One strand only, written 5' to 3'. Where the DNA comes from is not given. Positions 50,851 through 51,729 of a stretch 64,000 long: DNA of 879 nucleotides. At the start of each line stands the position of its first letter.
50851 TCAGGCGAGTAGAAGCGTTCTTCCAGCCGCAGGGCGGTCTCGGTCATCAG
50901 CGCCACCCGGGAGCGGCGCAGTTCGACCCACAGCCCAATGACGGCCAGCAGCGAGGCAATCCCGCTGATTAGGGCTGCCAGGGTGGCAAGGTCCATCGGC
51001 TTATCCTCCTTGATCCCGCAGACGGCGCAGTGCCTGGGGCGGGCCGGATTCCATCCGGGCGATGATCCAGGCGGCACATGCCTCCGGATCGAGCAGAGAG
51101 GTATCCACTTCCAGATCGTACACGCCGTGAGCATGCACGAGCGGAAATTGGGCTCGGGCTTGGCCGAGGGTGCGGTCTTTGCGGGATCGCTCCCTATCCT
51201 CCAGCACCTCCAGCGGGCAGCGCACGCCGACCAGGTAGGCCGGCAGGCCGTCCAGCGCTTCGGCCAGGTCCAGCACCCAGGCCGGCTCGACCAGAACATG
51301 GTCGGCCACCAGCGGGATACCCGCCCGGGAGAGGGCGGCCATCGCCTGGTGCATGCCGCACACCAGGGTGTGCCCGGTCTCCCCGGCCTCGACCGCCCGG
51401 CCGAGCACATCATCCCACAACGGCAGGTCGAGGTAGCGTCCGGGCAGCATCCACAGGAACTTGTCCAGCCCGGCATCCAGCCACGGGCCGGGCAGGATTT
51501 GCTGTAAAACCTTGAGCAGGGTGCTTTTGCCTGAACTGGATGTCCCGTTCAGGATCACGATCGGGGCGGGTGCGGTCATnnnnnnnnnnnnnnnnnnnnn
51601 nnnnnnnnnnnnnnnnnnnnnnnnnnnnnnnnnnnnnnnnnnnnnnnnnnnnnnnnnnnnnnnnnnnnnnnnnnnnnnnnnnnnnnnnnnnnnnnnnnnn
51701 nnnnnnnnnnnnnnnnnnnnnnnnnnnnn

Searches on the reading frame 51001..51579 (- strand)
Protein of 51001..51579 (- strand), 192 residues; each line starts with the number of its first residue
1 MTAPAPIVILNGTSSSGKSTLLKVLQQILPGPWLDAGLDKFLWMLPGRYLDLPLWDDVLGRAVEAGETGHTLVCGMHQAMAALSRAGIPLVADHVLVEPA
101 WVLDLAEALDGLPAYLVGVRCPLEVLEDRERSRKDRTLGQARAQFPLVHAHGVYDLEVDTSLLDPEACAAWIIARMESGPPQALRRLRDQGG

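Call 9: search_protein_families(library=pfam, proteins=[window:51001-51579:-])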
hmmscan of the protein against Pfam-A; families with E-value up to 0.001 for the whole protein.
window:51001-51579:- (192 aa): 2 families
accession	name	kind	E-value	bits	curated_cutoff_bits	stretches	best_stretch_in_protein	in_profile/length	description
PF07931.18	CPT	-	4.1e-45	154.1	22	1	6-176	2-171/172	Chloramphenicol phosphotransferase-like protein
PF13671.12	AAA_33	-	1.1e-05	26.2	27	1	8-137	2-122/143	AAA domain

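Call 21: find_encoding_contigs(protein=window:51001-51579:-, flank=3000, max_places=10)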
Protein window:51001-51579:- (192 aa): no gene with exactly this product is on record in the collection.

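Call 28: find_homologous_proteins(query=window:51001-51579:-, max_evalue=1e-20)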
Query window:51001-51579:- (192 aa): 2133 proteins with E <= 1e-20 among 3764 candidates; the best 120 are listed.
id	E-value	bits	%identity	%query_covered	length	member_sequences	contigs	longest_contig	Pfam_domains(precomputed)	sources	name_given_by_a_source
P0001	2.1e-123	427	100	100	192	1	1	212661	PF07931.19,PF13671.13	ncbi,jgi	jgi:chloramphenicol 3-O phosphotransferase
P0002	3.9e-102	358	87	100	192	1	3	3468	PF07931.19,PF13671.13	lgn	-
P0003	1.1e-79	285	69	98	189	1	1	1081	PF07931.19,PF13671.13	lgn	-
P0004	2.5e-78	280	68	97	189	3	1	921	PF07931.19,PF13671.13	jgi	-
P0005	3.2e-78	280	68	97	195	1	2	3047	PF07931.19,PF13671.13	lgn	-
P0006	3.9e-78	280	67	96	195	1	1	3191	PF07931.19,PF13671.13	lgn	-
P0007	6.1e-78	279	69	96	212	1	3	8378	PF07931.19,PF13671.13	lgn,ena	-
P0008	1.0e-77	278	68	94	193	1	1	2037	PF07931.19,PF13671.13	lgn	-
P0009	1.3e-77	278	68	96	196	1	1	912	PF07931.19,PF13671.13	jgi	jgi:chloramphenicol 3-O phosphotransferase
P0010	1.6e-77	278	68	96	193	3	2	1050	PF07931.19,PF13671.13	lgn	-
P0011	1.8e-77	277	67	93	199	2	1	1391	PF07931.19,PF13671.13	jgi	jgi:chloramphenicol 3-O phosphotransferase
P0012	2.1e-77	277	68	96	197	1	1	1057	PF07931.19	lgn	-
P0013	3.2e-77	277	65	97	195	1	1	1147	PF07931.19,PF13671.13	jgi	-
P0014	3.3e-77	277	71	94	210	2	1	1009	PF07931.19,PF13671.13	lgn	-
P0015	4.9e-77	276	66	98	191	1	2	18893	PF07931.19,PF13671.13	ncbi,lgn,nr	ncbi:MAG: hypothetical protein KC425_25835 [Anaerolineales bacterium]|nr:hypothetical protein [Anaer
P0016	6.2e-77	276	66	96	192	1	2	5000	PF07931.19,PF13671.13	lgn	-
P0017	1.5e-76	274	68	95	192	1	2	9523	PF07931.19,PF13671.13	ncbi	-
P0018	1.5e-76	274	68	95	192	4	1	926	PF07931.19,PF13671.13,PF13238.13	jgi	-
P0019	2.3e-76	274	70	96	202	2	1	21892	PF07931.19,PF13671.13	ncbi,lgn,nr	ncbi:MAG: chloramphenicol phosphotransferase [Caldilineaceae bacterium]|nr:chloramphenicol phosphotr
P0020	3.1e-76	273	67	96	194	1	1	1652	PF07931.19,PF13671.13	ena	-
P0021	3.2e-76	273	66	96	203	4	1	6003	PF07931.19,PF13671.13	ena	-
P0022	3.2e-76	273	66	97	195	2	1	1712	PF07931.19,PF13671.13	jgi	-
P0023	4.1e-76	273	67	96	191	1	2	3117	PF07931.19,PF13671.13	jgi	jgi:chloramphenicol 3-O phosphotransferase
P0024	4.6e-76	273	68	97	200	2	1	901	PF07931.19,PF13671.13,PF13238.13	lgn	-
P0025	5.9e-76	272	68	98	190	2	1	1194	PF07931.19,PF13671.13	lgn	-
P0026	6.2e-76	272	70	91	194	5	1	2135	PF07931.19,PF13671.13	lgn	-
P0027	6.8e-76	272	69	96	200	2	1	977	PF07931.19,PF13671.13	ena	-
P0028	7.0e-76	272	68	96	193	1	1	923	PF07931.19,PF13671.13,PF13238.13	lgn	-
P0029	7.0e-76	272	68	95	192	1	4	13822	PF07931.19,PF13671.13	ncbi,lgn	-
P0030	8.5e-76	272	68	97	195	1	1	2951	PF07931.19,PF13671.13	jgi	jgi:chloramphenicol 3-O phosphotransferase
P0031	9.3e-76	272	65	98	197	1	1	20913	PF07931.19,PF13671.13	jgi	jgi:chloramphenicol 3-O phosphotransferase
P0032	9.5e-76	272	67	95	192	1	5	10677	PF07931.19,PF13671.13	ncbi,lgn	-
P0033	1.1e-75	272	64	99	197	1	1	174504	PF07931.19,PF13671.13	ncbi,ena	-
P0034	1.2e-75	272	68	97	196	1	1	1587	PF07931.19,PF13671.13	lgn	-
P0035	1.3e-75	271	67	95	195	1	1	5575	PF07931.19,PF13671.13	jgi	jgi:chloramphenicol 3-O phosphotransferase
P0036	1.3e-75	271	69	96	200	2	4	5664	PF07931.19,PF13671.13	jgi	jgi:chloramphenicol 3-O phosphotransferase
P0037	1.3e-75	271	63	99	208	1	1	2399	PF07931.19,PF13671.13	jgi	jgi:chloramphenicol 3-O phosphotransferase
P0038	1.5e-75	271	68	95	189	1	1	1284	PF07931.19,PF13671.13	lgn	-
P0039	1.5e-75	271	67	96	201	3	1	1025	PF07931.19,PF13671.13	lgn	-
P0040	1.8e-75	271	64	98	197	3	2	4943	PF07931.19,PF13671.13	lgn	-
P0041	1.9e-75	271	69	97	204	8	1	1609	PF07931.19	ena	-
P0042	2.0e-75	271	67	96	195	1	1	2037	PF07931.19,PF13671.13,PF13238.13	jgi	-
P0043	2.0e-75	271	67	95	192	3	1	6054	PF07931.19,PF13671.13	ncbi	-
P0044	2.1e-75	271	65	97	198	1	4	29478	PF07931.19,PF13671.13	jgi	jgi:chloramphenicol 3-O phosphotransferase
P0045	2.1e-75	271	68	96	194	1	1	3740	PF07931.19,PF13671.13,PF13238.13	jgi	jgi:chloramphenicol 3-O phosphotransferase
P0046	2.3e-75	271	65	96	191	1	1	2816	PF07931.19,PF13671.13,PF13238.13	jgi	-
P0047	2.3e-75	271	68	94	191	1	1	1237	PF07931.19,PF13671.13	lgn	-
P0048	2.3e-75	271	68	97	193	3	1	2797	PF07931.19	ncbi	-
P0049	2.5e-75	270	67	95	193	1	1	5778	PF07931.19,PF13671.13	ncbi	-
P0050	2.5e-75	270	66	96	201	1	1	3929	PF07931.19,PF13671.13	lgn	-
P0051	2.6e-75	270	67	96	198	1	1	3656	PF07931.19,PF13671.13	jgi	jgi:chloramphenicol 3-O phosphotransferase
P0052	3.5e-75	270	65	97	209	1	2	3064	PF07931.19,PF13671.13,PF13191.13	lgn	-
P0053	3.5e-75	270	68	96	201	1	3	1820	PF07931.19,PF13671.13,PF13238.13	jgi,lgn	jgi:chloramphenicol 3-O phosphotransferase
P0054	3.9e-75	270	68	97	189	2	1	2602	PF07931.19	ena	-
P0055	4.2e-75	270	64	96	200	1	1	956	PF07931.19,PF13238.13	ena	-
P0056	4.3e-75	270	67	95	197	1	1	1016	PF07931.19,PF13671.13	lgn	-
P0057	4.3e-75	270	63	96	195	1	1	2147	PF07931.19,PF13671.13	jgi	jgi:chloramphenicol 3-O phosphotransferase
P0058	5.0e-75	269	65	96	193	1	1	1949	PF07931.19,PF02224.25,PF13671.13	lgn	-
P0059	6.0e-75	269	68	96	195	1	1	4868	PF07931.19,PF13671.13,PF13238.13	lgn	-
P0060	6.5e-75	269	65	97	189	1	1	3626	PF07931.19,PF13671.13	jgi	jgi:chloramphenicol 3-O phosphotransferase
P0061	7.9e-75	269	65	97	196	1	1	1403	PF07931.19,PF13671.13,PF13238.13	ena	-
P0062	8.9e-75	269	66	96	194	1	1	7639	PF07931.19,PF13671.13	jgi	jgi:chloramphenicol 3-O phosphotransferase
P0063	8.9e-75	269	67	97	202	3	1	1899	PF07931.19,PF13671.13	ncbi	-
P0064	1.1e-74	268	64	98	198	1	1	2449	PF07931.19,PF13671.13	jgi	-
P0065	1.1e-74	268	64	95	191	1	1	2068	PF07931.19,PF13671.13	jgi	-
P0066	1.2e-74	268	68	97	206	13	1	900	PF07931.19,PF13671.13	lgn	-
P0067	1.4e-74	268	66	97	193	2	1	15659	PF07931.19,PF13671.13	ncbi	-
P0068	1.5e-74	268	66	97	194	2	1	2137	PF07931.19,PF13671.13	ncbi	-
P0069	1.6e-74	268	66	97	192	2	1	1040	PF07931.19,PF13671.13,PF13238.13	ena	-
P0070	2.0e-74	268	67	97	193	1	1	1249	PF07931.19,PF13671.13,PF13238.13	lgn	-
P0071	2.3e-74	267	66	94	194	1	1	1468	PF07931.19,PF13671.13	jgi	jgi:chloramphenicol 3-O phosphotransferase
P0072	2.4e-74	267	66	94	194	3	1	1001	PF07931.19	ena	-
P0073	2.9e-74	267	65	95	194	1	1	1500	PF07931.19,PF13671.13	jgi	jgi:chloramphenicol 3-O phosphotransferase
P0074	3.3e-74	267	67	96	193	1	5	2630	PF07931.19,PF13671.13,PF13238.13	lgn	-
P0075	3.4e-74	267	66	97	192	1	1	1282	PF07931.19,PF13671.13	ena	-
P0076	3.5e-74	267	66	100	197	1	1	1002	PF07931.19,PF13671.13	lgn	-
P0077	3.6e-74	267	66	94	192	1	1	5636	PF07931.19,PF13671.13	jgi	jgi:chloramphenicol 3-O phosphotransferase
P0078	3.6e-74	267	66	96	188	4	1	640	PF07931.19,PF13671.13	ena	-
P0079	4.2e-74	266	67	98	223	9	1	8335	PF07931.19,PF13671.13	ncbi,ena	-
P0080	4.8e-74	266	65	99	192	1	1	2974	PF07931.19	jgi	jgi:chloramphenicol 3-O phosphotransferase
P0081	4.8e-74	266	66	95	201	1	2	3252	PF07931.19,PF13671.13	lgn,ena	-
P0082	5.0e-74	266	63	98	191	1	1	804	PF07931.19,PF13671.13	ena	-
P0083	5.5e-74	266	69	94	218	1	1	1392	PF07931.19,PF13671.13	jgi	jgi:chloramphenicol 3-O phosphotransferase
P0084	5.7e-74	266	68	96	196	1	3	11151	PF07931.19,PF13671.13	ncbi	-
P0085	6.0e-74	266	63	99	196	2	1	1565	PF07931.19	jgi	jgi:chloramphenicol 3-O phosphotransferase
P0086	6.6e-74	266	64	99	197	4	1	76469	PF07931.19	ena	-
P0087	6.7e-74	266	67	97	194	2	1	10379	PF07931.19,PF13671.13,PF13238.13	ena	-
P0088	7.0e-74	266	65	95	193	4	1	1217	PF07931.19,PF13671.13,PF13238.13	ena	-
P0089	7.0e-74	266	64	95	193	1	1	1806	PF07931.19,PF13671.13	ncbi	-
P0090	7.0e-74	266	66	94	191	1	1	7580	PF07931.19,PF13671.13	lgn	-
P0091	7.1e-74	266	66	97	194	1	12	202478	PF07931.19,PF13671.13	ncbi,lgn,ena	-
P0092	7.4e-74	266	66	97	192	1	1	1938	PF07931.19,PF13671.13,PF13238.13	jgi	jgi:chloramphenicol 3-O phosphotransferase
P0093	7.6e-74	266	66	95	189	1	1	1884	PF07931.19,PF13671.13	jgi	jgi:chloramphenicol 3-O phosphotransferase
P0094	7.6e-74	266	65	97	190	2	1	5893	PF07931.19,PF13671.13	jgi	jgi:chloramphenicol 3-O phosphotransferase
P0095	7.7e-74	266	68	96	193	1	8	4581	PF07931.19,PF13671.13,PF13238.13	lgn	-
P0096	8.2e-74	265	63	98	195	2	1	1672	PF07931.19,PF13671.13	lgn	-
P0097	8.3e-74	265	67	97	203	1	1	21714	PF07931.19,PF13671.13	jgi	jgi:chloramphenicol 3-O phosphotransferase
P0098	8.7e-74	265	69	94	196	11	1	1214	PF07931.19,PF13671.13,PF13238.13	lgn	-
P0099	9.3e-74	265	65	97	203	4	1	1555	PF07931.19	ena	-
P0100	1.0e-73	265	66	96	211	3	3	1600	PF07931.19,PF13671.13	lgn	-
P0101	1.0e-73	265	67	96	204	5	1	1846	PF07931.19,PF13671.13,PF13238.13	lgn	-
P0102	1.2e-73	265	64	99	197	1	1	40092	PF07931.19,PF13671.13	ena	-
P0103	1.2e-73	265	65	99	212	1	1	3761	PF07931.19,PF13671.13,PF13238.13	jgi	jgi:chloramphenicol 3-O phosphotransferase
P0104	1.3e-73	265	69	94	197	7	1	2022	PF07931.19,PF13671.13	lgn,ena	-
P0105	1.3e-73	265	68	97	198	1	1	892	PF07931.19,PF13671.13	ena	-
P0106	1.3e-73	265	65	95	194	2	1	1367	PF07931.19,PF13671.13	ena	-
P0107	1.3e-73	265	63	99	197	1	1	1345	PF07931.19,PF13671.13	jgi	jgi:chloramphenicol 3-O phosphotransferase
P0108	1.4e-73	265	63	96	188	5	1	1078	PF07931.19,PF13671.13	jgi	jgi:chloramphenicol 3-O phosphotransferase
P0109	1.4e-73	265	66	97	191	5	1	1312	PF07931.19,PF13671.13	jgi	jgi:chloramphenicol 3-O phosphotransferase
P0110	1.4e-73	265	66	97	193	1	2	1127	PF07931.19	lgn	-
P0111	1.4e-73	265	67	95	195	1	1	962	PF07931.19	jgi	-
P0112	1.4e-73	265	66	94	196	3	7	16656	PF07931.19,PF13671.13,PF13238.13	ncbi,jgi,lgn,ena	-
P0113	1.6e-73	265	66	95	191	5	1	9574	PF07931.19,PF13671.13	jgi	jgi:chloramphenicol 3-O phosphotransferase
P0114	1.7e-73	264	69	94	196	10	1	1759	PF07931.19,PF13671.13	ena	-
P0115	1.7e-73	264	68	94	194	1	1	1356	PF07931.19,PF13671.13,PF13238.13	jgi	jgi:chloramphenicol 3-O phosphotransferase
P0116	1.9e-73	264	65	97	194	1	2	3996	PF07931.19,PF13671.13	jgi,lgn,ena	-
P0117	2.0e-73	264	66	96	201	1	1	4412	PF07931.19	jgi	jgi:chloramphenicol 3-O phosphotransferase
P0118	2.2e-73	264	66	95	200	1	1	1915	PF07931.19,PF13671.13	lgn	-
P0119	2.2e-73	264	65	97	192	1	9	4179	PF07931.19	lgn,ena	-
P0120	2.3e-73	264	65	97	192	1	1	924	PF07931.19,PF13671.13,PF13238.13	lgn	-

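Call 29: find_encoding_contigs(protein=P0002, flank=5000, max_places=6)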
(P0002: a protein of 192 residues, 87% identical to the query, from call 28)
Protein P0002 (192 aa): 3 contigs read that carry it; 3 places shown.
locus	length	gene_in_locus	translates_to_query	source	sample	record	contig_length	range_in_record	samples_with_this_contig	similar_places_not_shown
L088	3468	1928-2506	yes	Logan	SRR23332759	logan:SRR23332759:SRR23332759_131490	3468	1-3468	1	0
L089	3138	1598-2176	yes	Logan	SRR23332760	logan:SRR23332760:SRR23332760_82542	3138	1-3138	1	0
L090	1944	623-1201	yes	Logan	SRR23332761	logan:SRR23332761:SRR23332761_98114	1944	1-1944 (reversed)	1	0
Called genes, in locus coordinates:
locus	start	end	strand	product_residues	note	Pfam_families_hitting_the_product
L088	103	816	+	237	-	-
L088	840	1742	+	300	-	PF13391:HNH_2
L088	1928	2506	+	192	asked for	PF07931:CPT, PF13671:AAA_33 (faint)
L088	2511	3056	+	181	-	PF15956:DUF4760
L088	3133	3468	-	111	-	?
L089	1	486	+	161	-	?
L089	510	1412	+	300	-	PF13391:HNH_2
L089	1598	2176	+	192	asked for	PF07931:CPT, PF13671:AAA_33 (faint)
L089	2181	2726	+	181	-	PF15956:DUF4760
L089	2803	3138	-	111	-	?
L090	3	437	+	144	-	?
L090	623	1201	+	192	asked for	PF07931:CPT, PF13671:AAA_33 (faint)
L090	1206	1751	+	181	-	PF15956:DUF4760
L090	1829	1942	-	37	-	?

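Call 30: find_encoding_contigs(protein=P0001, flank=2000, max_places=3)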
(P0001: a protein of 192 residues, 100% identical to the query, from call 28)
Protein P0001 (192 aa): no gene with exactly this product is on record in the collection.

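Call 39: find_encoding_contigs(protein=P0007, flank=1500, max_places=3)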
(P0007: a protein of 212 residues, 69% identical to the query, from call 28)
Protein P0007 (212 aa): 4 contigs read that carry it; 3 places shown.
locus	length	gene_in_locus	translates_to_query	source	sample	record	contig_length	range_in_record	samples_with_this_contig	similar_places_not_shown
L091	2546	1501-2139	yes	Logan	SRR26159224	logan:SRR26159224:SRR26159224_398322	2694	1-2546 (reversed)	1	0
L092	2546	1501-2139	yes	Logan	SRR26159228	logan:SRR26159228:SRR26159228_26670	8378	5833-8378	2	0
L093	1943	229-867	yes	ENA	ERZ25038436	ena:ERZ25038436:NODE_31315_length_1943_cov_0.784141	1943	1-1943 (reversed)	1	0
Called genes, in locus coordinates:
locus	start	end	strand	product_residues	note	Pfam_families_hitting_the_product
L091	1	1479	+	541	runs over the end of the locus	?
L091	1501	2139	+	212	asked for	PF07931:CPT, PF13671:AAA_33 (weak)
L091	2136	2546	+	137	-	?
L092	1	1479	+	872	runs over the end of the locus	-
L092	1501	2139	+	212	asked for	PF07931:CPT, PF13671:AAA_33 (weak)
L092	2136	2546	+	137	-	?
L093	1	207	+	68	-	?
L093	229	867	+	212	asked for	PF07931:CPT, PF13671:AAA_33 (weak)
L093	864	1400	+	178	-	PF13302:Acetyltransf_3 (weak), PF00583:Acetyltransf_1, PF13673:Acetyltransf_10, PF13527:Acetyltransf_9 (weak), PF13508:Acetyltransf_7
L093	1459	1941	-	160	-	?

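Call 40: find_encoding_contigs(protein=P0015, flank=1500, max_places=3)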
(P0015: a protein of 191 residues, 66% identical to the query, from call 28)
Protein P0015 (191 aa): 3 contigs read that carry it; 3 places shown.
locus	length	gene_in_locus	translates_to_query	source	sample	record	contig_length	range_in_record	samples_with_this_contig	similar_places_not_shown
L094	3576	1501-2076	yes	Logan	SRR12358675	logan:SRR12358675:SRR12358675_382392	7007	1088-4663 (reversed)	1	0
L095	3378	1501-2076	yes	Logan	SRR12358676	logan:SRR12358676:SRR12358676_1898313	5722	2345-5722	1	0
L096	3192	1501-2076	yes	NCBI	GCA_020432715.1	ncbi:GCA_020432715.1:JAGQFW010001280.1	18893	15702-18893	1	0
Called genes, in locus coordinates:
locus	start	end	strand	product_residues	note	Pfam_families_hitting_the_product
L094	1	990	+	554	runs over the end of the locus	PF00512:HisKA (weak), PF02518:HATPase_c, PF00072:Response_reg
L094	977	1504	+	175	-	PF08020:DUF1706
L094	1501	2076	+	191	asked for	PF07931:CPT, PF13671:AAA_33 (weak)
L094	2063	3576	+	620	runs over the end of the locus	PF05960:DUF885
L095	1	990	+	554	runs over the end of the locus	PF00512:HisKA (weak), PF02518:HATPase_c, PF00072:Response_reg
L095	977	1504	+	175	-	PF08020:DUF1706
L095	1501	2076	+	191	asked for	PF07931:CPT, PF13671:AAA_33 (weak)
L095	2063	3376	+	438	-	?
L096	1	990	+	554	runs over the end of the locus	PF00512:HisKA (weak), PF02518:HATPase_c, PF00072:Response_reg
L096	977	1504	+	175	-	PF08020:DUF1706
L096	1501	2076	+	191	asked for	PF07931:CPT, PF13671:AAA_33 (weak)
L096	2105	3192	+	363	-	PF05960:DUF885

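Call 41: find_encoding_contigs(protein=P0005, flank=1500, max_places=3)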
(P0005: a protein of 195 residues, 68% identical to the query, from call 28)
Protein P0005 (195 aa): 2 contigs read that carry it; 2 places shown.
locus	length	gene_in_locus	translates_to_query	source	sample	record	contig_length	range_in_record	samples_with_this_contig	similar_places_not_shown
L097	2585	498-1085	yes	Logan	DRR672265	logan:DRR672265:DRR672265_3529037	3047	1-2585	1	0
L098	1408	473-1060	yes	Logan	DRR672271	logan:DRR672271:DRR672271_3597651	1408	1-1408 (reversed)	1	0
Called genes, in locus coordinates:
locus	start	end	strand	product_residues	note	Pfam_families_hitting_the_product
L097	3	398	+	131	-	?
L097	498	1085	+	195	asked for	PF07931:CPT, PF13671:AAA_33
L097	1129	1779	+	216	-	PF05719:GPP34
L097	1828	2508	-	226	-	PF01895:PhoU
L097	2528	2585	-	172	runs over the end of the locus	?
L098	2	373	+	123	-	?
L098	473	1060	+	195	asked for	PF07931:CPT, PF13671:AAA_33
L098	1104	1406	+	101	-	?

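Call 57: search_protein_families(library=ncbifam, proteins=[L088:840-1742:+, L088:103-816:+], max_evalue=0.01)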
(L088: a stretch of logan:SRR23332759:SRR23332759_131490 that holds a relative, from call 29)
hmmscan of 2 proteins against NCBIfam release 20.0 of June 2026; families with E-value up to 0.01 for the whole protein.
L088:840-1742:+ (300 aa): 1 family
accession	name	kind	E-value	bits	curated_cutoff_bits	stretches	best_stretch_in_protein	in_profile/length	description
NF045808.1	PT-DNA_restrict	exception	4e-19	68.8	180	1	172-295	157-281/284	phosphorothioated DNA-binding restriction endonuclease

L088:103-816:+ (237 aa): 0 families

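Call 58: search_protein_families(library=pfam, proteins=[L088:840-1742:+, L088:103-816:+], max_evalue=0.01)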
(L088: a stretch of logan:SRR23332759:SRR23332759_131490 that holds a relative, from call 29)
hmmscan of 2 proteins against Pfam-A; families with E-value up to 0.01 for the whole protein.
L088:840-1742:+ (300 aa): 1 family
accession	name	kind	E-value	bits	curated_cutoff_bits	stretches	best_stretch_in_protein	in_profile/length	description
PF13391.12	HNH_2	-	6.7e-09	35.9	21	1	192-236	1-60/66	HNH endonuclease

L088:103-816:+ (237 aa): 0 families
